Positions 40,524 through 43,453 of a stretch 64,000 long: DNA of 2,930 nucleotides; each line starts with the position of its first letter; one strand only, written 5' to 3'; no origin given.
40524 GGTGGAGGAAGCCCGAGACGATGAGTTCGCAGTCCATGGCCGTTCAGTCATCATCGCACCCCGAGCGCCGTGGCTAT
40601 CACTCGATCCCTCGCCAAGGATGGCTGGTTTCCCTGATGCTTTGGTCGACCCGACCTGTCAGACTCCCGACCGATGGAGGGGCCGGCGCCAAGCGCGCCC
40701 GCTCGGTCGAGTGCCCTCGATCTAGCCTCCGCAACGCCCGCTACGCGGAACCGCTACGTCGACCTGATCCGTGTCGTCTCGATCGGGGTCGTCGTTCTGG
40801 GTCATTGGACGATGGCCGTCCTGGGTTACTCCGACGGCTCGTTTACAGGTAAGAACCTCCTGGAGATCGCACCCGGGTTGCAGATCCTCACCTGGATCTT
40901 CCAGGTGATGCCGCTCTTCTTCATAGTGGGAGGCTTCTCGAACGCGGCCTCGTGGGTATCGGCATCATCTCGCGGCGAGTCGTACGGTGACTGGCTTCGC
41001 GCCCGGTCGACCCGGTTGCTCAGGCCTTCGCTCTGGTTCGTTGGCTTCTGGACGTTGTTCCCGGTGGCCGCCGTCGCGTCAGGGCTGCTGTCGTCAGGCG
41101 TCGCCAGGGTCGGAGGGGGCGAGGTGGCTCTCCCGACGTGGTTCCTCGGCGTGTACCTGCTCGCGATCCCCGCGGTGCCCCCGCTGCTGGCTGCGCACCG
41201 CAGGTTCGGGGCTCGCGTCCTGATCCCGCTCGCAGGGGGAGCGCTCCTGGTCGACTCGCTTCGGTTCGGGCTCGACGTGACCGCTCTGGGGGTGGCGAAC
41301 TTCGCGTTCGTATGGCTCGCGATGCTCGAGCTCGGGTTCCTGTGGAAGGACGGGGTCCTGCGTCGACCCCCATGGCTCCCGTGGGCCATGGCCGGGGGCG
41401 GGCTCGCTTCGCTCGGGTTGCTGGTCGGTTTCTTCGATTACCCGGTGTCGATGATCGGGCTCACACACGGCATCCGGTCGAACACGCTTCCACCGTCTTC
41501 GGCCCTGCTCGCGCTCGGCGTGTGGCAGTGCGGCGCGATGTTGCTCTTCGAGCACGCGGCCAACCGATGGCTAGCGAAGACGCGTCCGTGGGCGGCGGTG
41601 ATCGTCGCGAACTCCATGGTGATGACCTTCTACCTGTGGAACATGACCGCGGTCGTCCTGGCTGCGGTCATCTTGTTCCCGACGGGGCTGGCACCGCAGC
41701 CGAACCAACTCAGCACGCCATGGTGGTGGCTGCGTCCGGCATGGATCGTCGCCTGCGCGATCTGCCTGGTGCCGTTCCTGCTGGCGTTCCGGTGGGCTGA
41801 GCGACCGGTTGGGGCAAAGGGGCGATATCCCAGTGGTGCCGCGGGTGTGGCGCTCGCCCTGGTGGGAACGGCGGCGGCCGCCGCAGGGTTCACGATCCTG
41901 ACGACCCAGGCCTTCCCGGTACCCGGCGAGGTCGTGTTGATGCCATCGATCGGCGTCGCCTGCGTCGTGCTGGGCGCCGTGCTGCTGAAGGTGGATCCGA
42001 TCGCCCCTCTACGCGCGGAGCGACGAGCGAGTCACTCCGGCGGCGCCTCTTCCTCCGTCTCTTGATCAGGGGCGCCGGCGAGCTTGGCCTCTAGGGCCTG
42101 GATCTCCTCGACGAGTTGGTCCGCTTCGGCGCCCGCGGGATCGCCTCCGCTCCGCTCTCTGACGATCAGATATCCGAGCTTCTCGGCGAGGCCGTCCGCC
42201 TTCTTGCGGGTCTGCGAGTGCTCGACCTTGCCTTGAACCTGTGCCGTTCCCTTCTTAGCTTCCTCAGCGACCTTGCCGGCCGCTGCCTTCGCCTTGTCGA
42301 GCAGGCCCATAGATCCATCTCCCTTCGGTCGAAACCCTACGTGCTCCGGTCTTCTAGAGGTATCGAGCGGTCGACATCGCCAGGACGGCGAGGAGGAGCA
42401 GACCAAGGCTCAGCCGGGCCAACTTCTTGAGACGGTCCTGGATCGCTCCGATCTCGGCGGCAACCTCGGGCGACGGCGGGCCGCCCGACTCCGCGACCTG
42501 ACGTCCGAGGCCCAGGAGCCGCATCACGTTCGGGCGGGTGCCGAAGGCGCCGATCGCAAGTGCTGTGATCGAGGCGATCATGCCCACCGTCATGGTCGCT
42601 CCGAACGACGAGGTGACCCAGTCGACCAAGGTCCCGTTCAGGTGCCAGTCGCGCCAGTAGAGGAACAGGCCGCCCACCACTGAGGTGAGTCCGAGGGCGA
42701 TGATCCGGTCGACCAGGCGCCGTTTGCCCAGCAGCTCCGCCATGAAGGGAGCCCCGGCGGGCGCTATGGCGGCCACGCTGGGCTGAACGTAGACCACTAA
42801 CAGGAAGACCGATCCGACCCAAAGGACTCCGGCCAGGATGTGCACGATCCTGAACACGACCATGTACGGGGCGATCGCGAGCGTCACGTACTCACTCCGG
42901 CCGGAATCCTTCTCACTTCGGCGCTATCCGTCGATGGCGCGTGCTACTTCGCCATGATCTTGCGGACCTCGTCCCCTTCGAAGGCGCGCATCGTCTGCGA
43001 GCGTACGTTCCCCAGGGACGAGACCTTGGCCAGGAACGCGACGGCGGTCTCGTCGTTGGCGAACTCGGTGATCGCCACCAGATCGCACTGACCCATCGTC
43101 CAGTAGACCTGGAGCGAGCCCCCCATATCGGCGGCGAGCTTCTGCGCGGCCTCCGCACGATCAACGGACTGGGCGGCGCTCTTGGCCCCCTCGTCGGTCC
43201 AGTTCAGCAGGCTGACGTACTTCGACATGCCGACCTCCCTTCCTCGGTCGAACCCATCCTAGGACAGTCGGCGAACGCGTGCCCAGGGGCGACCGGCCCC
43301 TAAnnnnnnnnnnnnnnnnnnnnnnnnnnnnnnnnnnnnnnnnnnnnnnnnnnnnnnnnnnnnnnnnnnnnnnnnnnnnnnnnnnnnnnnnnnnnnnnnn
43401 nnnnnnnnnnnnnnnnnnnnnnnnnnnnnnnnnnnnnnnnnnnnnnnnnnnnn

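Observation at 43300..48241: HD hydrolase plus a 1459-aa Zn-ribbon/cyclase/STAND-ATPase/TPR protein with an unassigned C-terminal module instead of the usual LuxR HTH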

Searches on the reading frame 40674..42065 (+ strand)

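Call 18: search_protein_families(library=pfam, proteins=[window:40674-42065:+], max_evalue=0.001)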
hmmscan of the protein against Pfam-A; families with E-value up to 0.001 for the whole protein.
window:40674-42065:+ (463 aa): 1 family
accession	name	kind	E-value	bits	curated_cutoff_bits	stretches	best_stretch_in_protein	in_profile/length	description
PF01757.29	Acyl_transf_3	-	1.7e-19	70.5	31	1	26-366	1-323/326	Acyltransferase domain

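Call 73: search_protein_families(library=padloc, proteins=[window:40674-42065:+], max_evalue=0.001)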
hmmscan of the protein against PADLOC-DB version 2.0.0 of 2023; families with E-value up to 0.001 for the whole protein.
window:40674-42065:+ (463 aa): 0 families

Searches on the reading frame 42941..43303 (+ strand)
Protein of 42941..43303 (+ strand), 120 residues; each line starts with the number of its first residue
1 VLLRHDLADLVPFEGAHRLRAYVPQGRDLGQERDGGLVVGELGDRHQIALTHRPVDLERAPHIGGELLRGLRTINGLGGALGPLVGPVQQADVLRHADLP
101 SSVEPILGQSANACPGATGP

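Call 18: search_protein_families(library=pfam, proteins=[window:42941-43303:+], max_evalue=0.001)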
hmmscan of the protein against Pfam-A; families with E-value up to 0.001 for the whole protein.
window:42941-43303:+ (120 aa): 0 families

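Call 73: search_protein_families(library=padloc, proteins=[window:42941-43303:+], max_evalue=0.001)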
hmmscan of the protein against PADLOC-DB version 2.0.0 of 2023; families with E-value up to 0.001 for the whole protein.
window:42941-43303:+ (120 aa): 0 families
